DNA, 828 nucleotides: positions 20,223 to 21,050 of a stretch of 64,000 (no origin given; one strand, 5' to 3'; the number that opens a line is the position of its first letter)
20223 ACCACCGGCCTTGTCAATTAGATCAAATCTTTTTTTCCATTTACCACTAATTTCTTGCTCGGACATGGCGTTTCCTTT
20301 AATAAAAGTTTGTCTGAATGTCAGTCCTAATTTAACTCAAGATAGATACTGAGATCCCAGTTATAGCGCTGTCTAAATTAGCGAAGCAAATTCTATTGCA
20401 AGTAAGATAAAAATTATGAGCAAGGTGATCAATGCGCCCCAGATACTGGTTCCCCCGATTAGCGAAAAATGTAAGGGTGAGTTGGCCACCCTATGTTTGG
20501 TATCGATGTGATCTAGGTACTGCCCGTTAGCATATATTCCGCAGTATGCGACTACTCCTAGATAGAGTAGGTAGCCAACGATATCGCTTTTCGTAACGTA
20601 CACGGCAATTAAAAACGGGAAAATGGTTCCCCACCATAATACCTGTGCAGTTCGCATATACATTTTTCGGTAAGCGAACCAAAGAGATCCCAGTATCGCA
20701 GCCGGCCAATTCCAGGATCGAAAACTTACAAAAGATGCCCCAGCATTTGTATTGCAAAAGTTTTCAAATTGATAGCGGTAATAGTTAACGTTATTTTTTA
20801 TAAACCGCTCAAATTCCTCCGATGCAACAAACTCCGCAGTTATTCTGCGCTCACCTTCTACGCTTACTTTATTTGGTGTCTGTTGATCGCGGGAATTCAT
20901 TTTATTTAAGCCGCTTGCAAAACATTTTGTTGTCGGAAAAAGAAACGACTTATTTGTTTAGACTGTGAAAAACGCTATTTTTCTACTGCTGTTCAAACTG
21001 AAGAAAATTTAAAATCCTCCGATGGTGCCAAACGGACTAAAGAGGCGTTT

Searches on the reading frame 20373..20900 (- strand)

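Call 53: search_protein_families(library=pfam, proteins=[window:20373-20900:-], max_evalue=0.01)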
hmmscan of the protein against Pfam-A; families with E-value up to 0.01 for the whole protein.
window:20373-20900:- (175 aa): 1 family
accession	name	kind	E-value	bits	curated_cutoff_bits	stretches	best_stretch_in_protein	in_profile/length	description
PF10947.13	DUF2628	-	0.00011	23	23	1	57-131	13-90/93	Protein of unknown function (DUF2628)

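Call 54: search_protein_families(library=padloc, proteins=[window:20373-20900:-], max_evalue=0.001)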
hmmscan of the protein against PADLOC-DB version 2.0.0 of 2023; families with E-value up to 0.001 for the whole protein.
window:20373-20900:- (175 aa): 0 families

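Call 55: search_protein_families(library=phrogs, proteins=[window:20373-20900:-], max_evalue=0.001)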
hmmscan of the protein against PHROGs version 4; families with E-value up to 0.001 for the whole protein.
window:20373-20900:- (175 aa): 0 families
